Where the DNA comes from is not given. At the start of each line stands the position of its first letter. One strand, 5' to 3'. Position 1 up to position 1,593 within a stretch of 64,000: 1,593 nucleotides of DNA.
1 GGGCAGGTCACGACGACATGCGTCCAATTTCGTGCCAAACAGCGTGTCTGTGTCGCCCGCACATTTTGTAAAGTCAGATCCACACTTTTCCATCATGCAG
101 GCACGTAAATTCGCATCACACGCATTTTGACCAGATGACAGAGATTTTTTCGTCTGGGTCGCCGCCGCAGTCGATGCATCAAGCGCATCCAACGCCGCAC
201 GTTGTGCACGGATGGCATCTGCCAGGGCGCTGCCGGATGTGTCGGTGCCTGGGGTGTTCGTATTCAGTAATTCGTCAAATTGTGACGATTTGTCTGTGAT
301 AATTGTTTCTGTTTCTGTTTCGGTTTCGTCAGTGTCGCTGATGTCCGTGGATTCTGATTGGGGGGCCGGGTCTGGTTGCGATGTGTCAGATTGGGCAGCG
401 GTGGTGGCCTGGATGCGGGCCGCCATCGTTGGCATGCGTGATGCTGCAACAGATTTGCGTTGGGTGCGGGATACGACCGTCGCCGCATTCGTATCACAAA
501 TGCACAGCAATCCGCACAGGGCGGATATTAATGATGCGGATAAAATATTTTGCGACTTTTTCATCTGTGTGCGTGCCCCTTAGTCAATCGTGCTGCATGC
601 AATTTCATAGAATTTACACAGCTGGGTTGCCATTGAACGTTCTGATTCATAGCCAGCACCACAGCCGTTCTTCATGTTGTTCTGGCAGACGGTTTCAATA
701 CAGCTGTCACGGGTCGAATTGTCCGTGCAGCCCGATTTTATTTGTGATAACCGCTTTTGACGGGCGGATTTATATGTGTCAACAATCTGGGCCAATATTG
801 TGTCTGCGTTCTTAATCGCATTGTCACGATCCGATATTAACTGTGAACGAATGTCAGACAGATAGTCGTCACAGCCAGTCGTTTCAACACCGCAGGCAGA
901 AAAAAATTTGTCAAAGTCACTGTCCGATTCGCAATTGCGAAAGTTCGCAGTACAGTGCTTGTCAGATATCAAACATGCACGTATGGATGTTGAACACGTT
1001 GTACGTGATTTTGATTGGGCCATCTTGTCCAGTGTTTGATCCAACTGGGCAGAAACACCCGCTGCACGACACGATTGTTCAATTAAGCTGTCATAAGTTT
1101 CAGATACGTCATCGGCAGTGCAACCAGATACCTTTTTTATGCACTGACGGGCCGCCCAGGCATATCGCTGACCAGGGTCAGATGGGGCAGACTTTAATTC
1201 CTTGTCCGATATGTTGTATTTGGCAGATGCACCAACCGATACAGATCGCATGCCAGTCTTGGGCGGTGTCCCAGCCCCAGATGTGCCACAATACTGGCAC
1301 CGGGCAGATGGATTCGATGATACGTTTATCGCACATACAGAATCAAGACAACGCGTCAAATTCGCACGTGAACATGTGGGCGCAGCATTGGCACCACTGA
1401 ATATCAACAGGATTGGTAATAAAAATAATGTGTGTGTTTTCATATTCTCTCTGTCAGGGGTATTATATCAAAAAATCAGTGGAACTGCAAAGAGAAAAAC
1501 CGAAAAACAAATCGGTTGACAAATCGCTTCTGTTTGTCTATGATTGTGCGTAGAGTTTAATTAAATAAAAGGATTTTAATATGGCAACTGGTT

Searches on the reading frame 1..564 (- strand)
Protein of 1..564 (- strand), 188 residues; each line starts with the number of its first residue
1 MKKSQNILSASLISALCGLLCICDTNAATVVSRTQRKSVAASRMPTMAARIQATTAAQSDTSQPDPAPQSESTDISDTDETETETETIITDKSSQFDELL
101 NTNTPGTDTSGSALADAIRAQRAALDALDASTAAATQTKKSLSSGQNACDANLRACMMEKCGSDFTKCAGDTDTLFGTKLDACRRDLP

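Call 6: search_protein_families(library=pfam, proteins=[window:1-564:-], max_evalue=1)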
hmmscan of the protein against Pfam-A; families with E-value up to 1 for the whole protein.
window:1-564:- (188 aa): 1 family
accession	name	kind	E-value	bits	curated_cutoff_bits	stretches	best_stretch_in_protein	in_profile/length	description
PF06512.18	Na_trans_assoc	-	0.038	14.7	35.6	1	11-180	24-191/200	Sodium ion transport-associated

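Call 7: search_protein_families(library=ncbifam, proteins=[window:1-564:-], max_evalue=1)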
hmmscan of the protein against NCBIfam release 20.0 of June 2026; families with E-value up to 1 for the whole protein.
window:1-564:- (188 aa): 0 families

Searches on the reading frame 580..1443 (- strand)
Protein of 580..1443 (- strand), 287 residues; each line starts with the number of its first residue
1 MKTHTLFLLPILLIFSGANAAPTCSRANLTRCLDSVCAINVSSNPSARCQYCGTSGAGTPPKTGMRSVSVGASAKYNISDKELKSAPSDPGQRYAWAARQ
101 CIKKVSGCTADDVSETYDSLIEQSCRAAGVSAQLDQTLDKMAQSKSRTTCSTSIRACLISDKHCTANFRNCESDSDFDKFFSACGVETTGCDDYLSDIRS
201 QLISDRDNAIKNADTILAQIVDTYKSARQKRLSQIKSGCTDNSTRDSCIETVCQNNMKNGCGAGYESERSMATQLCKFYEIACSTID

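Call 6: search_protein_families(library=pfam, proteins=[window:580-1443:-], max_evalue=1)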
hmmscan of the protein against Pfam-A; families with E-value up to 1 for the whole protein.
window:580-1443:- (287 aa): 1 family
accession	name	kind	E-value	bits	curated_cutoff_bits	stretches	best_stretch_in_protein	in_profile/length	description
PF19986.4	DUF6422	-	0.11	13.1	25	1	171-197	38-64/94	Family of unknown function (DUF6422)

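Call 7: search_protein_families(library=ncbifam, proteins=[window:580-1443:-], max_evalue=1)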
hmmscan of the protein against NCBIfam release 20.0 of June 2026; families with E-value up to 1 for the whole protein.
window:580-1443:- (287 aa): 2 families
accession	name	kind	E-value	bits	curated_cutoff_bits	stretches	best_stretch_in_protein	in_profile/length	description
NF028537.1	P_eth_NH2_trans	domain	0.065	11.7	500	1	159-230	373-437/527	phosphoethanolamine--lipid A transferase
NF001542.0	PRK00373.1-1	equivalog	0.13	11.7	261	1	109-148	128-167/212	V-type ATP synthase subunit D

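Call 38: find_homologous_proteins(query=window:580-1443:-, max_evalue=0.001)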
Query window:580-1443:- (287 aa): 713 proteins with E <= 0.001 among 1255 candidates; the best 120 are listed.
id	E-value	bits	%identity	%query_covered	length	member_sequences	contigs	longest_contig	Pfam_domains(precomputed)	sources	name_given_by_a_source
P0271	2.3e-182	623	98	100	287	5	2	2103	-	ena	-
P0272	8.2e-143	493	76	100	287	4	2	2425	-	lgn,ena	-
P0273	9.7e-135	466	70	100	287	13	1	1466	-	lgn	-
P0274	9.0e-134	463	73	100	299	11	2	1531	-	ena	-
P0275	5.0e-132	458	70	100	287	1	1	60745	-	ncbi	-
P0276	4.3e-131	454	71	100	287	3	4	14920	-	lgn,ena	-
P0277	8.3e-131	454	69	100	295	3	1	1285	-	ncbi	-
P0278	1.1e-130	453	69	100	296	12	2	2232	-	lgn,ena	-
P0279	1.6e-130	453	70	100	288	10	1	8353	-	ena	-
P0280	2.9e-129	448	69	100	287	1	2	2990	-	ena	-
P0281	3.4e-129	448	67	94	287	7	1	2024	-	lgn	-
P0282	3.6e-129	448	69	100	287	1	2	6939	-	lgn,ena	-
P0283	6.1e-129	447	70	100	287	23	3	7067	-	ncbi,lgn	-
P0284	6.8e-129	447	73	97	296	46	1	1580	-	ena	-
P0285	1.4e-128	446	69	100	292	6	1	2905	-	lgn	-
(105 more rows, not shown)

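Call 42: find_encoding_contigs(protein=window:580-1443:-, flank=10000, max_places=3)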
Protein window:580-1443:- (287 aa): 22 contigs read that carry it; 3 places shown.
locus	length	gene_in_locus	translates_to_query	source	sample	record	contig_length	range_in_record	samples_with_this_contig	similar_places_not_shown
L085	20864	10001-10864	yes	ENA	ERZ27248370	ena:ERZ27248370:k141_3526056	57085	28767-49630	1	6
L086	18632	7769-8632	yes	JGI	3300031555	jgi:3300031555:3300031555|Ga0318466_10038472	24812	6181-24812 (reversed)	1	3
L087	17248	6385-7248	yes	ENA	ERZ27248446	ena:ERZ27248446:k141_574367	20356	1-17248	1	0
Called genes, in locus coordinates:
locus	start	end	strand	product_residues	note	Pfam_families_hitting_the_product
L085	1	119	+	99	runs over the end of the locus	PF18454:Mtd_N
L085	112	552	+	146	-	PF05105:Phage_holin_4_1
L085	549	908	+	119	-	-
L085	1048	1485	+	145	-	-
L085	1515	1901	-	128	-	PF15919:HicB_lk_antitox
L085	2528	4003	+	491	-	PF01336:tRNA_anti-codon, PF00152:tRNA-synt_2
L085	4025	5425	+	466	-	-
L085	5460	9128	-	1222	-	-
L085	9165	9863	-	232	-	-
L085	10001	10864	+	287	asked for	-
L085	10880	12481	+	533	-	-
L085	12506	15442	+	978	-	PF13620:CarboxypepD_reg (weak), PF13715:CarbopepD_reg_2, PF00691:OmpA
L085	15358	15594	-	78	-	-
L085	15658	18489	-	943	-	PF09479:Flg_new, PF07699:Ephrin_rec_like (faint)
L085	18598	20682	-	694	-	-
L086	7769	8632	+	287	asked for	-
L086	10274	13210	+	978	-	PF13620:CarboxypepD_reg (weak), PF13715:CarbopepD_reg_2, PF00691:OmpA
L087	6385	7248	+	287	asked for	-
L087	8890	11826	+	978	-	PF13620:CarboxypepD_reg (weak), PF13715:CarbopepD_reg_2, PF00691:OmpA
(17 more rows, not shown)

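Call 47: search_protein_families(library=phrogs, proteins=[window:580-1443:-], max_evalue=0.01)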
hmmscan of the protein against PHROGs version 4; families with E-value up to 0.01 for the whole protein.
window:580-1443:- (287 aa): 0 families

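Call 74: predict_structure(alignment_id=A6)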
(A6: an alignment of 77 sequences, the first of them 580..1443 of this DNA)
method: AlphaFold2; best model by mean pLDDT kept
length: 287 residues; sequences in the alignment: 77
mean_pLDDT: 72.9   pTM: 0.44
mean pLDDT of the five models: 72.9, 72.4, 70.2, 69.7, 67.1
residues with pLDDT >= 90: 34; 70-90: 148; 50-70: 86; < 50: 19
segments of 3 or more residues with pLDDT < 50: 15-21, 69-72
pLDDT, mean of each block of 10 residues (from residue 1): 53 44 71 70 62 63 50 62 74 74 77 69 66 52 59 77 83 89 77 80 82 71 78 86 91 93 91 90 81
secondary structure, 60 per line:
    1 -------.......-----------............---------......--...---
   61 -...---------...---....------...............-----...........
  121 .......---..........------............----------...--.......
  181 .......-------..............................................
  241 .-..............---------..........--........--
elements in order: H8-14 H26-37 H47-52 H80-83 H90-104 H110-127 H131-140 H147-158 H174-187 H195-241 H243-256 H266-275 H278-285

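Call 88: search_protein_families(library=padloc, proteins=[window:580-1443:-], max_evalue=0.01)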
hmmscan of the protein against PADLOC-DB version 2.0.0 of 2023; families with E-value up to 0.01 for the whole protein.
window:580-1443:- (287 aa): 0 families
